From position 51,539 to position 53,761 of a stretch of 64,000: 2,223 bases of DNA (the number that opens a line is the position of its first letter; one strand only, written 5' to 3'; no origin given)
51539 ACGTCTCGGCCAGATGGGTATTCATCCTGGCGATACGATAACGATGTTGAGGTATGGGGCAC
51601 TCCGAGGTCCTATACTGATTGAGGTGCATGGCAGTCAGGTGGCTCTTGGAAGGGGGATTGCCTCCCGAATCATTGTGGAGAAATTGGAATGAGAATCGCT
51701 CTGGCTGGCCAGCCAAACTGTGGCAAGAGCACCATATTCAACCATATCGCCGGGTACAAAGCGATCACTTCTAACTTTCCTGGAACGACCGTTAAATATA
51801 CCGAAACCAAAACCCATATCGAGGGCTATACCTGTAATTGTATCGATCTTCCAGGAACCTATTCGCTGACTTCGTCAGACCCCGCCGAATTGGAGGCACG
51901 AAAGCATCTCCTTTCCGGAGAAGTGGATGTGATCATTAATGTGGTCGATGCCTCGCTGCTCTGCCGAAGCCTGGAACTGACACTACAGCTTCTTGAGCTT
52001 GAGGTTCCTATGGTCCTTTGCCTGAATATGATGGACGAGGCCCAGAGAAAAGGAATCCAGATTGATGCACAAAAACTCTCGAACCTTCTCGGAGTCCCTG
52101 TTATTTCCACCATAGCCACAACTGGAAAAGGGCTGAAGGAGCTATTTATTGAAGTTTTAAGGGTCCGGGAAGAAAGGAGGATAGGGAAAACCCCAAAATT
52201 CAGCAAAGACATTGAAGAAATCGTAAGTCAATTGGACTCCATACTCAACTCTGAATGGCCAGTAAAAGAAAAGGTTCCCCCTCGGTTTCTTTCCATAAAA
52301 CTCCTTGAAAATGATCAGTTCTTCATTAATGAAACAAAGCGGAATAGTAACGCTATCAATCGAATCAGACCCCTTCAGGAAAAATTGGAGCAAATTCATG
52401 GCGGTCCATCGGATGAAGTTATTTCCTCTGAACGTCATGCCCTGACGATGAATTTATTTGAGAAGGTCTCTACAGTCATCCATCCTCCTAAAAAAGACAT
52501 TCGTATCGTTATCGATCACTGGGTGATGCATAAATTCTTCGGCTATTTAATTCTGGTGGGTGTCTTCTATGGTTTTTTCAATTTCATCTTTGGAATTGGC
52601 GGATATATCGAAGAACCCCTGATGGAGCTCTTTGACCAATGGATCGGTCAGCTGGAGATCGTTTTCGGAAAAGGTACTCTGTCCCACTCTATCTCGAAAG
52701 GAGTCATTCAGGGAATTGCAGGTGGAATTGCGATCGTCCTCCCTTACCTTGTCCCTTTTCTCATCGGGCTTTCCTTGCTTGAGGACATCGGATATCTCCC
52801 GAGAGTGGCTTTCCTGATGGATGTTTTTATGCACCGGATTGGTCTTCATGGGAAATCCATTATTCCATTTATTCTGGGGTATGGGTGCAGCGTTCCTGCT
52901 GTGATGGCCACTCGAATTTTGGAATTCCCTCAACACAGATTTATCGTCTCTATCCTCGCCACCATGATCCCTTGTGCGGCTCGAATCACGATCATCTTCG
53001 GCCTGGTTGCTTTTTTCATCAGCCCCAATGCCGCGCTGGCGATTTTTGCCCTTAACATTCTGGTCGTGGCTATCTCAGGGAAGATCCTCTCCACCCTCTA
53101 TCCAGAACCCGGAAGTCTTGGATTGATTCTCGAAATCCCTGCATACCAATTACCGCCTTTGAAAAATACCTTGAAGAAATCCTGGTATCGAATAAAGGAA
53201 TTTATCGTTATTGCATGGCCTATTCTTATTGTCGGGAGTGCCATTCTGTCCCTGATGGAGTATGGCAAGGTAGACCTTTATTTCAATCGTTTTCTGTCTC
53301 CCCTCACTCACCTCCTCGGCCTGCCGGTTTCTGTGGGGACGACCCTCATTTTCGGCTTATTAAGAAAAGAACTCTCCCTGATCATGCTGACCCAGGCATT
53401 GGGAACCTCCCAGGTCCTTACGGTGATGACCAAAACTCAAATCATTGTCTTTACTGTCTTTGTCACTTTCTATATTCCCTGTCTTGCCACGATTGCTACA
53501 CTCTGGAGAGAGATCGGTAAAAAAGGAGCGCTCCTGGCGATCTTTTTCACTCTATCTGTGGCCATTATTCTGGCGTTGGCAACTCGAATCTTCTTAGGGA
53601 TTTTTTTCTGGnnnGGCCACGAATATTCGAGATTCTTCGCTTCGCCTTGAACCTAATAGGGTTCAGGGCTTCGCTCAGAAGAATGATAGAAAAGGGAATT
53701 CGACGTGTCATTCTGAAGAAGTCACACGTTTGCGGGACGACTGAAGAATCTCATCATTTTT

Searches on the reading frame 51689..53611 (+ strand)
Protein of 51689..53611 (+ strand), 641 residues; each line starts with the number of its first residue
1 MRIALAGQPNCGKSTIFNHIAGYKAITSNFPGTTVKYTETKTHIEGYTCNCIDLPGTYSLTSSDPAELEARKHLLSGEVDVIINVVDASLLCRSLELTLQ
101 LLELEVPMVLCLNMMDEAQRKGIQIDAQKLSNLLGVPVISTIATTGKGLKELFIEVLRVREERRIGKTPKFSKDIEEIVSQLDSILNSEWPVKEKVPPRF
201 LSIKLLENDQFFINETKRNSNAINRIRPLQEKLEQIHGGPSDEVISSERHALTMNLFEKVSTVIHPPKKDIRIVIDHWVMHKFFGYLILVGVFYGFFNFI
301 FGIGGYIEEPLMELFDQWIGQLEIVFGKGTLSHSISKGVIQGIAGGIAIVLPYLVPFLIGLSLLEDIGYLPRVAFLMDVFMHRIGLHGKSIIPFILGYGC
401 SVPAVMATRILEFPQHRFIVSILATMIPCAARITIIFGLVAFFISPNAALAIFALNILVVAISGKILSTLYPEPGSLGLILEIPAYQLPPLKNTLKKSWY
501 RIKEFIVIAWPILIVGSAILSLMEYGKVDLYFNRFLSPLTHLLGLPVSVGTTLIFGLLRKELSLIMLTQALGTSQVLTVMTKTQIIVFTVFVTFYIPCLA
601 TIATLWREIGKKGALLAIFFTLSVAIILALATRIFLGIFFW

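Call 32: search_protein_families(library=ncbifam, proteins=[window:51689-53611:+], max_evalue=0.00001)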
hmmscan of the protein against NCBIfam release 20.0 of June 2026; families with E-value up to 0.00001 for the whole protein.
window:51689-53611:+ (641 aa): 15 families
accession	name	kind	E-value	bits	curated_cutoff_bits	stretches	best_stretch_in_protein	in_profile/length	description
TIGR00437.1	feoB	equivalog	2.3e-137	459.2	315.65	1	7-608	1-594/594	ferrous iron transport protein B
NF007105.0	PRK09554.1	equivalog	3.5e-96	323.1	683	1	2-523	5-529/772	Fe(2+) transporter permease subunit FeoB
TIGR00231.1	small_GTP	domain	1.2e-17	64.1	42.5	1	1-154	4-160/164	GTP-binding protein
TIGR03594.1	GTPase_EngA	equivalog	9.5e-16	57.8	306.7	1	2-162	2-162/432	ribosome biogenesis GTPase Der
NF000908.1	PRK00089.1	equivalog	2.1e-12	46.9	237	1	3-158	6-165/291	GTPase Era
NF003661.0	PRK05291.1-3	equivalog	4.3e-12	46.1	380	1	1-162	217-372/448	tRNA uridine-5-carboxymethylaminomethyl(34) synthesis GTPase MnmE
TIGR00436.1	era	equivalog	3.1e-11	43.2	116.25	1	2-152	2-155/270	GTPase Era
TIGR03918.1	GTP_HydF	equivalog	5.8e-11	41.8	325.55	1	2-164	9-171/392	[FeFe] hydrogenase H-cluster maturation GTPase HydF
TIGR00450.1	mnmE_trmE_thdF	equivalog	7.2e-10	38.5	252.6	1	2-153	211-359/446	tRNA uridine-5-carboxymethylaminomethyl(34) synthesis GTPase MnmE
TIGR03596.1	GTPase_YlqF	equivalog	2.4e-08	33.7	208.2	0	2-56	120-172/276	ribosome biogenesis GTPase YlqF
NF002828.0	PRK03003.1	equivalog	1.3e-07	30.6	631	1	3-159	43-199/477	ribosome biogenesis GTPase Der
NF007071.0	PRK09518.1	equivalog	5.1e-07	28.6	953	1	3-162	274-433/706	bifunctional cytidylate kinase/GTPase Der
NF003255.0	PRK04213.1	equivalog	1.1e-06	28.1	164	0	2-56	11-61/204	GTP-binding protein EngB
NF007171.0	PRK09602.1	subfamily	4.3e-06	25.8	387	1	1-54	3-55/397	YchF-related putative GTPase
TIGR03598.1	GTPase_YsxC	equivalog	8.5e-06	25.6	124.45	0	2-58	20-74/186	ribosome biogenesis GTP-binding protein YihA/YsxC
